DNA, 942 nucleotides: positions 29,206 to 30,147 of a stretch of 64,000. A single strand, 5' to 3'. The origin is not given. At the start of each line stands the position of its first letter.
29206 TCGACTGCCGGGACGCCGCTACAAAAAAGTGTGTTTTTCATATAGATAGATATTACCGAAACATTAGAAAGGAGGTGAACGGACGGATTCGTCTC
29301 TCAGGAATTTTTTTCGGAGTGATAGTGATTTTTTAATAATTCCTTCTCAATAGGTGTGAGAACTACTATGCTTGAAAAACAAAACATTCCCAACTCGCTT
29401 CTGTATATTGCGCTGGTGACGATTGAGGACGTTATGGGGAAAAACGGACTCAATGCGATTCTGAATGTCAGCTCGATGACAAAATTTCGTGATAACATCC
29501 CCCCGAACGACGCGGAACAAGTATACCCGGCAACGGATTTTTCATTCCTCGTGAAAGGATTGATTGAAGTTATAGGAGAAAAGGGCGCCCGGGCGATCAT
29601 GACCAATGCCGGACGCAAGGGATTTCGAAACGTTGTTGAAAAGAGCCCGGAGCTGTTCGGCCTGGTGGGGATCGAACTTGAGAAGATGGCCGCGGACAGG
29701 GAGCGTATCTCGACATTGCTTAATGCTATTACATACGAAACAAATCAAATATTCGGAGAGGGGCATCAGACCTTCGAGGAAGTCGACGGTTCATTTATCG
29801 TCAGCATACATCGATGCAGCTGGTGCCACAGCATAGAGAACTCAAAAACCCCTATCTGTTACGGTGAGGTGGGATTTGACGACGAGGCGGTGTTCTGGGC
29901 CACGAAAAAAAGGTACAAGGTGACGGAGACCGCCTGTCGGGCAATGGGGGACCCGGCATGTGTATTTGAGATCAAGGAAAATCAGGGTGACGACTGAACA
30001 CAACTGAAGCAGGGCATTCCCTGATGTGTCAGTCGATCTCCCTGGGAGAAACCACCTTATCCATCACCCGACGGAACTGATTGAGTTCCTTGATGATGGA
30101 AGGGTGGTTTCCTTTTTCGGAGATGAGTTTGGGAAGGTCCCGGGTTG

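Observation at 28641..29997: Duplicated V4R-domain (hydrocarbon/small-molecule-binding) genes divergent from the GH2 pair; the proximal copy is frameshifted and has lost its Cys motif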

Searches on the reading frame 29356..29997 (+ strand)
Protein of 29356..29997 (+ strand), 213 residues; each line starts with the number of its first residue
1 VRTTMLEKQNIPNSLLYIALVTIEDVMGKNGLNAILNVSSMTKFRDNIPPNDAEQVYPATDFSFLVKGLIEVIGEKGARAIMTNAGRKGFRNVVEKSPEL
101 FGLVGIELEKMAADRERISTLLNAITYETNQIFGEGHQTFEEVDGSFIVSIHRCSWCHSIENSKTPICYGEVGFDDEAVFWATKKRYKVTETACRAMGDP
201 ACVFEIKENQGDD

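Call 4: search_protein_families(library=pfam, proteins=[window:29356-29997:+], max_evalue=1)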
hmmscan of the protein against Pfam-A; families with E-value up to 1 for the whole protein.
window:29356-29997:+ (213 aa): 2 families
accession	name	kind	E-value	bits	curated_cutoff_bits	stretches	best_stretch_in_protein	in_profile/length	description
PF02830.23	V4R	-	5.7e-13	49.2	31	1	148-207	2-61/62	V4R domain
PF18546.6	MetOD1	-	0.06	13.9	23.8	1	124-206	59-141/142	Methanogen output domain 1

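Call 7: find_homologous_proteins(query=window:29356-29994:+)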
Query window:29356-29994:+ (213 aa): 83 proteins with E <= 0.001 among 198 candidates.
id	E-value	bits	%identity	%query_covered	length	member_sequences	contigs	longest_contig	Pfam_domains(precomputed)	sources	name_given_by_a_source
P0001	2.7e-124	430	89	98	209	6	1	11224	PF02830.24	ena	-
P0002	1.5e-122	425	89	98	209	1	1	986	PF02830.24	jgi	-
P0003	1.4e-120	418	88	98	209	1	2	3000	PF02830.24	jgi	-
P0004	6.2e-118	410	85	98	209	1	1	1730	PF02830.24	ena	-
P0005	1.1e-117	409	89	96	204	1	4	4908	PF02830.24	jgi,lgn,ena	-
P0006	5.8e-117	406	86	98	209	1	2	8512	PF02830.24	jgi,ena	-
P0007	2.2e-116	405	84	98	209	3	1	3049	PF02830.24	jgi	-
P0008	3.6e-101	355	85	85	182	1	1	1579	PF02830.24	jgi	jgi:predicted hydrocarbon binding protein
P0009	6.6e-89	315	65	97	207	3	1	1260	PF02830.24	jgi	jgi:predicted hydrocarbon binding protein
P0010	1.1e-82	295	63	95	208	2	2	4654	PF02830.24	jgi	jgi:predicted hydrocarbon binding protein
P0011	3.0e-82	293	61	95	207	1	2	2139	PF02830.24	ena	-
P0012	1.0e-81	291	63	95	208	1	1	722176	PF02830.24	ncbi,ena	-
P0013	1.1e-80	288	62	95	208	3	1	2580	PF02830.24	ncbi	-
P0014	1.1e-78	281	60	95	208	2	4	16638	PF02830.24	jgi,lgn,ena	jgi:predicted hydrocarbon binding protein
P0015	5.9e-77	276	59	95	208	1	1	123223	PF02830.24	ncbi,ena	-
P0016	5.1e-76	273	59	95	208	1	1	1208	PF02830.24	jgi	jgi:predicted hydrocarbon binding protein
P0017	1.1e-54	203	48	93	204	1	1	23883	PF02830.24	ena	-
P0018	6.0e-29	119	35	92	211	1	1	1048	PF02830.24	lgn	-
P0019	6.3e-29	119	36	93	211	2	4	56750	PF02830.24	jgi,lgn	-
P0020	1.7e-28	118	34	94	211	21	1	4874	PF02830.24,PF18546.7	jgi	-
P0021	2.1e-28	117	36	92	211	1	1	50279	PF02830.24,PF18546.7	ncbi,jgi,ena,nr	ncbi:MAG TPA: 4-vinyl reductase [Anaerolineaceae bacterium]|nr:4-vinyl reductase [Anaerolineaceae ba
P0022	3.5e-28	117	35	92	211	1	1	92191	PF02830.24,PF18546.7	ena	-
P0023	7.3e-28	115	36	92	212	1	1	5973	PF02830.24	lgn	-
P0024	9.6e-28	115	35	91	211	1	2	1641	PF02830.24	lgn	-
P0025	1.0e-27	115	36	97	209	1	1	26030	PF02830.24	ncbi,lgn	-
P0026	4.6e-27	113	33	93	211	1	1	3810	PF02830.24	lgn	-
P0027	4.9e-27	113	34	93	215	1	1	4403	PF02830.24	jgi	jgi:predicted hydrocarbon binding protein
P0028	8.8e-27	112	33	93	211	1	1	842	PF02830.24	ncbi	-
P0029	1.1e-26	112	35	93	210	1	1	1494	PF02830.24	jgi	-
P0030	1.3e-26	111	34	92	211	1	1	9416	PF02830.24,PF18546.7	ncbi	-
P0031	2.4e-26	110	36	89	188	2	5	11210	PF02830.24,PF18546.7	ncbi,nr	ncbi:MAG: 4-vinyl reductase [Chloroflexi bacterium]|nr:4-vinyl reductase [Chloroflexota bacterium] M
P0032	3.0e-26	110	33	94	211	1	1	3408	PF02830.24,PF18546.7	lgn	-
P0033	3.1e-26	110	34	94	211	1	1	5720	PF02830.24,PF18546.7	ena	-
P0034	3.4e-26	110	34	93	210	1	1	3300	PF02830.24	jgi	jgi:predicted hydrocarbon binding protein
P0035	5.5e-26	109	34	93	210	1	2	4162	PF02830.24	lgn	-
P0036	5.7e-26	109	33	92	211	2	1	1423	PF02830.24,PF18546.7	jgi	jgi:predicted hydrocarbon binding protein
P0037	6.4e-26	109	34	93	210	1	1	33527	PF02830.24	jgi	jgi:predicted hydrocarbon binding protein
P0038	6.4e-26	109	33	93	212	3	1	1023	PF02830.24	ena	-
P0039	7.6e-26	109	34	93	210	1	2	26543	PF02830.24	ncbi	-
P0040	9.7e-26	109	34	93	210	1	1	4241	PF02830.24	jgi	jgi:predicted hydrocarbon binding protein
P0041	1.2e-25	108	34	93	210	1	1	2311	PF02830.24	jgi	jgi:predicted hydrocarbon binding protein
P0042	1.2e-25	108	34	93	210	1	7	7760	PF02830.24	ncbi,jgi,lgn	jgi:predicted hydrocarbon binding protein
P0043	1.4e-25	108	33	92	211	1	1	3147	PF02830.24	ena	-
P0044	1.5e-25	108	33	92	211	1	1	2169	PF02830.24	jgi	jgi:predicted hydrocarbon binding protein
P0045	1.5e-25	108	34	93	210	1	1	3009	PF02830.24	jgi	jgi:predicted hydrocarbon binding protein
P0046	2.0e-25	108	34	93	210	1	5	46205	PF02830.24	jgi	jgi:predicted hydrocarbon binding protein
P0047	2.3e-25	107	33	93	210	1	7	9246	PF02830.24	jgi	jgi:predicted hydrocarbon binding protein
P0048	2.3e-25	107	33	92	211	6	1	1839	PF02830.24,PF18546.7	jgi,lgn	-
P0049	2.7e-25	107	34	93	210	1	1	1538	PF02830.24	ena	-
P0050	2.7e-25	107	34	93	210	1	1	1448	PF02830.24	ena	-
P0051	3.5e-25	107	32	92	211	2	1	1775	PF02830.24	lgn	-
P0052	4.4e-25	106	33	93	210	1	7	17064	PF02830.24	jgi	jgi:predicted hydrocarbon binding protein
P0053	5.0e-25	106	33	92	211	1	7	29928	PF02830.24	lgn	-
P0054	5.0e-25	106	33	92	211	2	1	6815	PF02830.24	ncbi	-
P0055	5.0e-25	106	34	94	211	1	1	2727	PF02830.24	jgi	-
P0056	5.1e-25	106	33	92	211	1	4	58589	PF02830.24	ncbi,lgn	-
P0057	5.5e-25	106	33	94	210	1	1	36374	PF02830.24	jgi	jgi:predicted hydrocarbon binding protein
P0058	5.6e-25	106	33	93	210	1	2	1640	PF02830.24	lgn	-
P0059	5.6e-25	106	33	93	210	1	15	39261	PF02830.24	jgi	jgi:predicted hydrocarbon binding protein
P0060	6.1e-25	106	33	93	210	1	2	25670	PF02830.24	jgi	jgi:predicted hydrocarbon binding protein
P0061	7.0e-25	106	34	94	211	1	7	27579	PF02830.24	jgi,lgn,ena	jgi:predicted hydrocarbon binding protein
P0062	7.7e-25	106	33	93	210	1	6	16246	PF02830.24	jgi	jgi:predicted hydrocarbon binding protein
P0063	7.7e-25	106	33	93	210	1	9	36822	PF02830.24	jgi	jgi:predicted hydrocarbon binding protein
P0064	7.8e-25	106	33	93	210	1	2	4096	PF02830.24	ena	-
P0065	8.3e-25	105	35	89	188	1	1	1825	PF02830.24,PF18546.7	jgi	jgi:predicted hydrocarbon binding protein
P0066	9.6e-25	105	34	94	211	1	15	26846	PF02830.24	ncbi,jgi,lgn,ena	-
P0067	9.9e-25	105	33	93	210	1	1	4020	PF02830.24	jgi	jgi:predicted hydrocarbon binding protein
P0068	1.1e-24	105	32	92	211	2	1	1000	PF02830.24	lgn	-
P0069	1.3e-24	105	33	92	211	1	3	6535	PF02830.24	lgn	-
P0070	1.5e-24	105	32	92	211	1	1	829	PF02830.24,PF18546.7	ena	-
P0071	1.5e-24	105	32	92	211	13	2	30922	PF02830.24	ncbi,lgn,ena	-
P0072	1.9e-24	104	32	92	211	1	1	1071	PF02830.24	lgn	-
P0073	2.9e-24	104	33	93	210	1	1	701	PF02830.24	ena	-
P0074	5.3e-24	103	32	92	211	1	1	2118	PF02830.24,PF18546.7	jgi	jgi:predicted hydrocarbon binding protein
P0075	5.7e-24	103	32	94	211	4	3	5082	PF02830.24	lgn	-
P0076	7.4e-24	102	32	93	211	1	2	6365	PF02830.24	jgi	jgi:predicted hydrocarbon binding protein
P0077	8.0e-24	102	31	92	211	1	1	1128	PF02830.24,PF18546.7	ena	-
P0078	8.5e-24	102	32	92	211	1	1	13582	PF02830.24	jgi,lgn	jgi:predicted hydrocarbon binding protein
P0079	7.1e-23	99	32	92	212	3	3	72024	PF02830.24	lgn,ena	-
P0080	7.7e-23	99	30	92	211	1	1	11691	PF02830.24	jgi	jgi:predicted hydrocarbon binding protein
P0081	8.8e-23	99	28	95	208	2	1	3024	PF02830.24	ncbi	-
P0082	1.2e-22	98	31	93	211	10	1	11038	PF02830.24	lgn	-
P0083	7.5e-22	96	30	96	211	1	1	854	PF02830.24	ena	-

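Call 8: search_solved_structures(query=window:29356-29994:+, max_evalue=1, show_alignments=2)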
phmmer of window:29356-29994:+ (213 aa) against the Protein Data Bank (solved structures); distinct sequences matched with E-value up to 1: 0.

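Call 9: find_encoding_contigs(protein=P0001, flank=6000, max_places=4)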
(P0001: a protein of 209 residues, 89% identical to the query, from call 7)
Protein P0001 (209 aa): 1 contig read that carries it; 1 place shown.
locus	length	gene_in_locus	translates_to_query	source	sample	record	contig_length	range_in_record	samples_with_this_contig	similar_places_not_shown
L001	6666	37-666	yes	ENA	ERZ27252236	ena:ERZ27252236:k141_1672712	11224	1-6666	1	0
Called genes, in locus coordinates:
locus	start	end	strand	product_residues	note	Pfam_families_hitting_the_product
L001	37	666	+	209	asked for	PF02830:V4R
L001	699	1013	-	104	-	-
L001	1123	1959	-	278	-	PF03009:GDPD, PF13653:GDPD_2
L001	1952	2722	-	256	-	PF22421:SYY_C-terminal (weak), PF01479:S4, PF01728:FtsJ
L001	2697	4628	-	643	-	PF13292:DXP_synthase_N, PF02779:Transket_pyr, PF02780:Transketolase_C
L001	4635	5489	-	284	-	PF00348:polyprenyl_synt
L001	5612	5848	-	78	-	PF02609:Exonuc_VII_S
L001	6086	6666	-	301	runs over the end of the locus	PF01551:Peptidase_M23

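Call 10: find_encoding_contigs(protein=P0012, flank=8000, max_places=3)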
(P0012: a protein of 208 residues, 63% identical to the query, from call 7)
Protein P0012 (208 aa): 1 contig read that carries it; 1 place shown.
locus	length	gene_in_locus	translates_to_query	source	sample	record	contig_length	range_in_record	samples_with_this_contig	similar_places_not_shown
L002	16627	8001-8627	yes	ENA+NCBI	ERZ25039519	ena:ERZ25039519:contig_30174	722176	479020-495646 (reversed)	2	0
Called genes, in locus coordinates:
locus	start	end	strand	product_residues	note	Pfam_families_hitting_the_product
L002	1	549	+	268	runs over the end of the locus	PF14491:DUF4435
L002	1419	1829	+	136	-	-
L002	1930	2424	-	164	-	-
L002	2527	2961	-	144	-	-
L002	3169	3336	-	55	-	-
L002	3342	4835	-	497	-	PF00890:FAD_binding_2 (weak), PF00996:GDI (faint), PF01266:DAO (weak), PF01494:FAD_binding_3 (faint), PF01593:Amino_oxidase, PF01946:Thi4 (weak), PF12831:FAD_oxidored (weak), PF13450:NAD_binding_8, +2 more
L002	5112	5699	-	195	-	PF00475:IGPD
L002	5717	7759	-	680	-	PF02837:Glyco_hydro_2_N, PF13364:BetaGal_ABD2 (weak), PF22666:Glyco_hydro_2_N2 (weak), PF00703:Glyco_hydro_2, PF02836:Glyco_hydro_2_C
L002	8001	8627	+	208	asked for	PF02830:V4R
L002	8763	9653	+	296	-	PF00037:Fer4 (faint), PF12797:Fer4_2 (faint), PF12838:Fer4_7 (weak), PF13183:Fer4_8 (faint), PF13187:Fer4_9 (weak), PF13237:Fer4_10 (weak), PF14697:Fer4_21 (weak), PF00881:Nitroreductase, +1 more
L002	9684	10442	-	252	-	-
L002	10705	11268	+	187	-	-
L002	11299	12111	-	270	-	PF03009:GDPD, PF13653:GDPD_2 (faint)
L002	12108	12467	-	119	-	PF01728:FtsJ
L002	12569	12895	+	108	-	-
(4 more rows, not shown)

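Call 11: find_encoding_contigs(protein=P0006, flank=6000, max_places=4)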
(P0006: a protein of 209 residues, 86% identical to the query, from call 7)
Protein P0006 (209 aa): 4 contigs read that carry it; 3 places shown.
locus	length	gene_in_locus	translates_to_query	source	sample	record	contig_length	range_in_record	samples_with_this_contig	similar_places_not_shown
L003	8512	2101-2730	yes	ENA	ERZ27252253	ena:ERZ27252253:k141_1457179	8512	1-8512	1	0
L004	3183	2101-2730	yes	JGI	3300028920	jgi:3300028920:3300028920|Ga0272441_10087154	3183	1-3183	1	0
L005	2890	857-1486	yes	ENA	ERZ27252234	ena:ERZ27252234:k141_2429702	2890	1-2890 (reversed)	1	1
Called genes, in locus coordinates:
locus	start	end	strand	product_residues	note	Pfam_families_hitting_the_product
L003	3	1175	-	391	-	?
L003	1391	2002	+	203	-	PF02830:V4R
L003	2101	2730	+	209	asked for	PF02830:V4R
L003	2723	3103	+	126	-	-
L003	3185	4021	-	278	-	PF03009:GDPD, PF13653:GDPD_2 (weak)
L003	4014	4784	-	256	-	PF22421:SYY_C-terminal (weak), PF01479:S4, PF01728:FtsJ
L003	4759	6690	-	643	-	PF13292:DXP_synthase_N, PF02779:Transket_pyr, PF02780:Transketolase_C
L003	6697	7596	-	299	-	PF00348:polyprenyl_synt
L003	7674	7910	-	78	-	PF02609:Exonuc_VII_S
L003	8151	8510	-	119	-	?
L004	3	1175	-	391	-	?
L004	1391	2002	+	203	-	PF02830:V4R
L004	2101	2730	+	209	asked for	PF02830:V4R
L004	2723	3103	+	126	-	-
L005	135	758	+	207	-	PF02830:V4R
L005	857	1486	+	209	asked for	PF02830:V4R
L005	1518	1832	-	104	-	-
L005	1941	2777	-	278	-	PF03009:GDPD, PF13653:GDPD_2 (weak)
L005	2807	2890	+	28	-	?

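Call 12: find_encoding_contigs(protein=P0005, flank=5000, max_places=4)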
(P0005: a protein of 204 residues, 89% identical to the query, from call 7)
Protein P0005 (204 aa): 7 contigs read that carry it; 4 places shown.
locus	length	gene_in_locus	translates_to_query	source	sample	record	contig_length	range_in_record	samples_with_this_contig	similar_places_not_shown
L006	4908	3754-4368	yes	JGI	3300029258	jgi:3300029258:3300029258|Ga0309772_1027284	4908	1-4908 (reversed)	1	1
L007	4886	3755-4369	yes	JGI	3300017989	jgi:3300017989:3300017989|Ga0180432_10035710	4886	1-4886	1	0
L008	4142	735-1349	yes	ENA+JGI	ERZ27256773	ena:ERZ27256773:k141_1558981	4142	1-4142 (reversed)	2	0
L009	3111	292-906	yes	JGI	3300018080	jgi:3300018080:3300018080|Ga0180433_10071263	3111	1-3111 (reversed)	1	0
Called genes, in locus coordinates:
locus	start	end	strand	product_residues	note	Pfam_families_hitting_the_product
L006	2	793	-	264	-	?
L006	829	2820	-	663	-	PF00703:Glyco_hydro_2, PF02836:Glyco_hydro_2_C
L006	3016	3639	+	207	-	PF02830:V4R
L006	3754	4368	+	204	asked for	PF02830:V4R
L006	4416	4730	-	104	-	-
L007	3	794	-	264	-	?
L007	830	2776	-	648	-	PF00703:Glyco_hydro_2, PF02836:Glyco_hydro_2_C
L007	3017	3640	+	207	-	PF02830:V4R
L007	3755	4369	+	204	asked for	PF02830:V4R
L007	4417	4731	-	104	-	-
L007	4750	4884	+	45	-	?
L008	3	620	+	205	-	?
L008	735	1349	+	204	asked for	PF02830:V4R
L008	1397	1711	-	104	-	-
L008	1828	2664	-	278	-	PF03009:GDPD, PF13653:GDPD_2 (weak)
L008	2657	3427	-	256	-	PF22421:SYY_C-terminal (weak), PF01479:S4, PF01728:FtsJ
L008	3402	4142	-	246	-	?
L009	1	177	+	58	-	?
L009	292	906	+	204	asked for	PF02830:V4R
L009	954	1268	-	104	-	-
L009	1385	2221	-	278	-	PF03009:GDPD, PF13653:GDPD_2 (weak)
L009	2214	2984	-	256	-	PF22421:SYY_C-terminal (weak), PF01479:S4, PF01728:FtsJ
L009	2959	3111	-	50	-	?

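Call 24: find_related_loci(query=A3, collection=genome_contigs, flank=6000)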
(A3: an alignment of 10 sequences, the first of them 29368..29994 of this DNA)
Query A3 (209 aa) in genome_contigs; peptide patterns used: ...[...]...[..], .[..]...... (x = any residue, [..] = any of these).
80 stretches matched a pattern; 4 encode a relative of the query (tblastn E <= 1e-3); 4 distinct loci.
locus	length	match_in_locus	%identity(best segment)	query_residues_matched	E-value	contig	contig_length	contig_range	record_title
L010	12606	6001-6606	63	1-202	6e-89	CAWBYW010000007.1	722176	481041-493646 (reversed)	MAG: uncultured delta proteobacterium isolate MFD04492.bin.2.9 genome assembly, contig: contig_30174, whole genome shotg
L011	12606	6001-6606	59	1-202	1e-84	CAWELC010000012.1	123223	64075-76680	MAG: uncultured delta proteobacterium isolate MFD05674.bin.2.3 genome assembly, contig: contig_85358, whole genome shotg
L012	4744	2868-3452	44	1-198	2e-53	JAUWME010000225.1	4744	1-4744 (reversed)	MAG: Candidatus Zymogenus sp. isolate CSMAG_2390 CSMAG_2390_k141_1902903_length_4744_cov_5.0000, whole genome shotgun se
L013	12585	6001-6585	41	1-198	3e-53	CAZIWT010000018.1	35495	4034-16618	MAG TPA_asm: uncultured Thermodesulfobacteriota bacterium isolate binchicken_co334_237 genome assembly, contig: NODE_192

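Call 29: search_solved_structures(query=A4, max_evalue=10, show_alignments=3)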
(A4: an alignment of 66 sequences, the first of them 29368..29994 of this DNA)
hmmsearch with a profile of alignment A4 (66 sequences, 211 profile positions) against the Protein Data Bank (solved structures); distinct sequences matched with E-value up to 10: 5.
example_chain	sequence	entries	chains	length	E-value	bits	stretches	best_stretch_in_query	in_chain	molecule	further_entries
5fru_A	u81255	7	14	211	0.0058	19.3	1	59-202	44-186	Positive phenol-degradative gene regulator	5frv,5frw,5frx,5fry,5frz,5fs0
2osd_A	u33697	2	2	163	0.021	17.5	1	164-207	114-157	Hypothetical protein MJ1460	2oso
7vqf_A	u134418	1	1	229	0.054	16.2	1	161-202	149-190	Phenol sensing regulator, MopR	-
5kbe_A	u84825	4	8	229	0.085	15.5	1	161-202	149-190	MopR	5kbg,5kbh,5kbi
2kil_A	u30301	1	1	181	0.23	14.1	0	164-208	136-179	Putative uncharacterized protein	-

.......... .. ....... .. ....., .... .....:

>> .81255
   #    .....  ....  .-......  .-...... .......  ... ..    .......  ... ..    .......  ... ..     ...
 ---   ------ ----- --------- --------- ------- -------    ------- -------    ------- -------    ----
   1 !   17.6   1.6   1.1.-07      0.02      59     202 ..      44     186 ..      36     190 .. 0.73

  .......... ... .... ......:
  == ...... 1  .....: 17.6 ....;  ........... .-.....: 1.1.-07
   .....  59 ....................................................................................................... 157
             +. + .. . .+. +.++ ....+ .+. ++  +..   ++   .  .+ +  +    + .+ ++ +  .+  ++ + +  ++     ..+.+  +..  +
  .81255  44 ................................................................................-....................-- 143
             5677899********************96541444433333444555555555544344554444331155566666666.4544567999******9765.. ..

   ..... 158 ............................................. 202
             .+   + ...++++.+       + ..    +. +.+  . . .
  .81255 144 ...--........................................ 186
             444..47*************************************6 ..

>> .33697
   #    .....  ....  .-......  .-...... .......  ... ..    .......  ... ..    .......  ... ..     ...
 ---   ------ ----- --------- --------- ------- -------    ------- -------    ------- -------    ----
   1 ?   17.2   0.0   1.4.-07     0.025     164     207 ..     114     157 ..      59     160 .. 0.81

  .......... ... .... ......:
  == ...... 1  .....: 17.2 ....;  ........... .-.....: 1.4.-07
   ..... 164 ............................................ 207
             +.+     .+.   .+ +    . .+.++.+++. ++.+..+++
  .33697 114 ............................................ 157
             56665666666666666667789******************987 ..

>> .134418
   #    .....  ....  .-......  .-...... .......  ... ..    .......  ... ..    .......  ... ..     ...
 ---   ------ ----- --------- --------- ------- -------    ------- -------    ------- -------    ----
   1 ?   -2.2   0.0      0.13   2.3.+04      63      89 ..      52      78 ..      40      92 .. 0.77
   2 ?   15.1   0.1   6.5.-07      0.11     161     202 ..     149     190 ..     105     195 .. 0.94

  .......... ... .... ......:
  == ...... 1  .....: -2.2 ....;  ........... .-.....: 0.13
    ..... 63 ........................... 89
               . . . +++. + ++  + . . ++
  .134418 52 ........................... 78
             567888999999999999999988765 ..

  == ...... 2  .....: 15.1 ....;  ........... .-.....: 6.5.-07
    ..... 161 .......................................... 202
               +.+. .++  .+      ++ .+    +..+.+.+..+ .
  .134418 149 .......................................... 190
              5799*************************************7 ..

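Call 38: predict_structure(alignment_id=A5)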
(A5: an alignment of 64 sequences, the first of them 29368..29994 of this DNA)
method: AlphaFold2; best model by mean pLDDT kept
length: 209 residues; sequences in the alignment: 64
mean_pLDDT: 91.7   pTM: 0.89
mean pLDDT of the five models: 91.7, 91.4, 90.3, 90.1, 88.5
residues with pLDDT >= 90: 163; 70-90: 39; 50-70: 5; < 50: 2
segments of 3 or more residues with pLDDT < 50: none
pLDDT, mean of each block of 10 residues (from residue 1): 77 95 96 94 90 91 95 96 94 79 86 95 91 95 95 93 97 95 97 98 75
secondary structure, 60 per line:
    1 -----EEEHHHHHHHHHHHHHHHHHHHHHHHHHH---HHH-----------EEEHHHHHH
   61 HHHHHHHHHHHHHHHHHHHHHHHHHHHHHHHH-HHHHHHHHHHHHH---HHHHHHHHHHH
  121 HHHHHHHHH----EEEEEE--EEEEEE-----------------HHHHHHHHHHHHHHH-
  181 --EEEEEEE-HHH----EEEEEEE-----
elements in order: E6-8 H9-34 E52-54 H55-92 H94-106 H110-129 E134-139 E142-147 H165-179 E183-189 E198-204
